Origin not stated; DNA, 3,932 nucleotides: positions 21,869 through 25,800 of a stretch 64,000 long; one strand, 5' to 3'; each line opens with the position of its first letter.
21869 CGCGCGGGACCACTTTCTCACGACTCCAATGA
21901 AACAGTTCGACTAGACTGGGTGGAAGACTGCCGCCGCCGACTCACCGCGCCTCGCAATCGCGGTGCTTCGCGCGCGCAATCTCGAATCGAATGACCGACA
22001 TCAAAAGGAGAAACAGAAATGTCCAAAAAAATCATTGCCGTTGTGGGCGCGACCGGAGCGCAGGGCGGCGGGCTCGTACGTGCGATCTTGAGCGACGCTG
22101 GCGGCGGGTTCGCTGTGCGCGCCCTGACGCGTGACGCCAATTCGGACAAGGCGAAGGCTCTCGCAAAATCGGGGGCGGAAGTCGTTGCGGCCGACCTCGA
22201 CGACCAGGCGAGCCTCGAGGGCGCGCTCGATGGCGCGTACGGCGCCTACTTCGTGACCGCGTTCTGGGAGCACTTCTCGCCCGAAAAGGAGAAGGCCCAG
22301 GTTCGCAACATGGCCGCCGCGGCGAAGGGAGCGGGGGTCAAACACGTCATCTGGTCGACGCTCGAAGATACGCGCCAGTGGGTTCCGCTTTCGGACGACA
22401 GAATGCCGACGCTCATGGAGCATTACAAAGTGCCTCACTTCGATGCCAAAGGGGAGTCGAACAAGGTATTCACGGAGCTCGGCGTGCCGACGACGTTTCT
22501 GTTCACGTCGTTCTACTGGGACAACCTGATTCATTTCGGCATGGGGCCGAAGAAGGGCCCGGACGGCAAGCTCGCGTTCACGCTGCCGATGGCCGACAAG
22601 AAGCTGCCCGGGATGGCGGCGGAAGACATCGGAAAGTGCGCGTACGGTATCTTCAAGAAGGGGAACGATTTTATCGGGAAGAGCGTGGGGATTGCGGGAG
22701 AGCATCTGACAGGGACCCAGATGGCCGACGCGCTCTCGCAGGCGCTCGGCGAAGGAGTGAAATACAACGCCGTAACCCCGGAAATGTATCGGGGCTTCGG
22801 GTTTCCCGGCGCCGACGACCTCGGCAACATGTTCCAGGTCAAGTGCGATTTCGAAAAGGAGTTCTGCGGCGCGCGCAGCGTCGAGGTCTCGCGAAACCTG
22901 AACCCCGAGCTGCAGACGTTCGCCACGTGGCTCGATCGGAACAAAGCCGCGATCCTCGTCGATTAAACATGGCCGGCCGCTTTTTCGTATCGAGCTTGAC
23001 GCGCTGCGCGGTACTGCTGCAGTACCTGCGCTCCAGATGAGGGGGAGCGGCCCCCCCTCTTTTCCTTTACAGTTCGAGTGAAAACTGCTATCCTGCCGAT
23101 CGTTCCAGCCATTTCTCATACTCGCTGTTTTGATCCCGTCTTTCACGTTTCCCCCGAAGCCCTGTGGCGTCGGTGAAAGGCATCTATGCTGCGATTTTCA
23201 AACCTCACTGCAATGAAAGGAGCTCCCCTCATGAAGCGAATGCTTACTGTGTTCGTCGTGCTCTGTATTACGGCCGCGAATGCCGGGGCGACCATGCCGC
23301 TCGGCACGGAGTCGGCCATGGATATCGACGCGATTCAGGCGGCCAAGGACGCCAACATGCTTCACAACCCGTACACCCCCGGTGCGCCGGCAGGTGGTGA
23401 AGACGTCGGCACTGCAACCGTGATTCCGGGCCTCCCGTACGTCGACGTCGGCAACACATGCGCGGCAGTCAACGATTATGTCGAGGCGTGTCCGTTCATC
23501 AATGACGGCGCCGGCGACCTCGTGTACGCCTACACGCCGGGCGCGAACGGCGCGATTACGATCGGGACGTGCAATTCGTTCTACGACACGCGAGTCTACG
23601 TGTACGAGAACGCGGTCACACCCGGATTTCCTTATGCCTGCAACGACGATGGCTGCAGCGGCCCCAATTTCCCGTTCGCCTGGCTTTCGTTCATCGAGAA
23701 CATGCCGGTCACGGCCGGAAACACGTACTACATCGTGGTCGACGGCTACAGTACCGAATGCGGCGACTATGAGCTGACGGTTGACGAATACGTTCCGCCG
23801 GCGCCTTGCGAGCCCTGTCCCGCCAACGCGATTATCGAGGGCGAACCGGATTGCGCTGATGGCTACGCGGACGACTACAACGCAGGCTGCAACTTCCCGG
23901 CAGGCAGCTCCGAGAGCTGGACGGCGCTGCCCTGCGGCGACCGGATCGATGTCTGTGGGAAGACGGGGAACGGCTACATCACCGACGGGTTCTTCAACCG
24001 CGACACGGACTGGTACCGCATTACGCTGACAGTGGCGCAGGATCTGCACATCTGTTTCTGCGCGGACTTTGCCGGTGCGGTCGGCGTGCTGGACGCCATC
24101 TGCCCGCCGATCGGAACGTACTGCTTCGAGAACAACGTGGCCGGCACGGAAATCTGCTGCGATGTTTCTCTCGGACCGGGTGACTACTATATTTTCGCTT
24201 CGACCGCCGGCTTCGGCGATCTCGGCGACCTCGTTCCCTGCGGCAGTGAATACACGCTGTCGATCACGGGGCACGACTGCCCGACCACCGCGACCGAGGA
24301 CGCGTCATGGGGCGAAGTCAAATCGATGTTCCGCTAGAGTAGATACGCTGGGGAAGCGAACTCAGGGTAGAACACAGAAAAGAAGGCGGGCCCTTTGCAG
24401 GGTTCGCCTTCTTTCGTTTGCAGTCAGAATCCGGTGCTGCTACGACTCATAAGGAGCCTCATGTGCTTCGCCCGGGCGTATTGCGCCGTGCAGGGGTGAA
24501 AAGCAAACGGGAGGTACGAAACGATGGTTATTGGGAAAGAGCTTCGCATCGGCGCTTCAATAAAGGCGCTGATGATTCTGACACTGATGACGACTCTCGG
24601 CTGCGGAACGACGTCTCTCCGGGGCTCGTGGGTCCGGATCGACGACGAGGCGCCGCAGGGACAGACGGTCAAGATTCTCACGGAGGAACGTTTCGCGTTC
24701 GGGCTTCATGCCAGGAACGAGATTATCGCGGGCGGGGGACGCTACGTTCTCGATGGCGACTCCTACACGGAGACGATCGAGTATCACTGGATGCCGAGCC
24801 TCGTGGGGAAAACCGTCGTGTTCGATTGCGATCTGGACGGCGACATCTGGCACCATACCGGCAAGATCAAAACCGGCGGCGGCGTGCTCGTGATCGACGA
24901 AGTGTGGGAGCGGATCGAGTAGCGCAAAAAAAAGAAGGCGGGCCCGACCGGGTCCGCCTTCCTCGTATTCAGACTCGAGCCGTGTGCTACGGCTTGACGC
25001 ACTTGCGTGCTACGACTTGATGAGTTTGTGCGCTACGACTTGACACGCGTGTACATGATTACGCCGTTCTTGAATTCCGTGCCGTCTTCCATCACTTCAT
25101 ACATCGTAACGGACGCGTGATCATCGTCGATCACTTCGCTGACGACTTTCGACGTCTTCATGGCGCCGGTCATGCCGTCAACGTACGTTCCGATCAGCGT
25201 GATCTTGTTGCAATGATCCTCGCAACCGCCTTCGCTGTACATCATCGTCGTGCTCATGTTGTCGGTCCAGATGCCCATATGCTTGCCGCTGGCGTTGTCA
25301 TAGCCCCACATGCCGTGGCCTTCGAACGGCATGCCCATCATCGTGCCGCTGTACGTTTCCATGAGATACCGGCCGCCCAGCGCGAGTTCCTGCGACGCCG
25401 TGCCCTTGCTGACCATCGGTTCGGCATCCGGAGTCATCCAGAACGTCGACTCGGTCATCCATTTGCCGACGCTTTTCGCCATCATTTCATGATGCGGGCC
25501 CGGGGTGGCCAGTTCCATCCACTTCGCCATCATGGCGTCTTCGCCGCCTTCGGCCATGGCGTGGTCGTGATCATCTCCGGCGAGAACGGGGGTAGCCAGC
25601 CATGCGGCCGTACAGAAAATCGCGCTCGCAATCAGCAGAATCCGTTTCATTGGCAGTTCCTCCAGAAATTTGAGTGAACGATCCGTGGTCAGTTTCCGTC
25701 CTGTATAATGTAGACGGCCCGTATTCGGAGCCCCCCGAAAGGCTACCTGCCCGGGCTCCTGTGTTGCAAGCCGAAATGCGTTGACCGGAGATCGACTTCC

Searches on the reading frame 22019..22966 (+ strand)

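Call 69: search_protein_families(library=pfam, proteins=[window:22019-22966:+], max_evalue=0.001)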
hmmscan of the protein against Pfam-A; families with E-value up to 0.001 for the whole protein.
window:22019-22966:+ (315 aa): 3 families
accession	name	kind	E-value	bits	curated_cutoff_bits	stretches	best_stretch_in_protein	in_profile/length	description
PF05368.20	NmrA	-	4.4e-56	191.1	27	1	3-281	2-273/298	NmrA-like family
PF13460.12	NAD_binding_10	-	7.8e-16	58.9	27.2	1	10-151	1-131/184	NAD(P)H-binding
PF01370.27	Epimerase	-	0.00041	20.3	20.9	0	6-72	1-62/240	NAD dependent epimerase/dehydratase family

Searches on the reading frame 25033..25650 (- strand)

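Call 69: search_protein_families(library=pfam, proteins=[window:25033-25650:-], max_evalue=0.001)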
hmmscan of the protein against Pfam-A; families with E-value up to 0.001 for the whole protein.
window:25033-25650:- (205 aa): 1 family
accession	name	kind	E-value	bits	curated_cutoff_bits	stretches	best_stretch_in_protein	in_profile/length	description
PF07617.17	DUF1579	-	1.5e-39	135.8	25.2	1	49-202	1-155/155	Protein of unknown function (DUF1579)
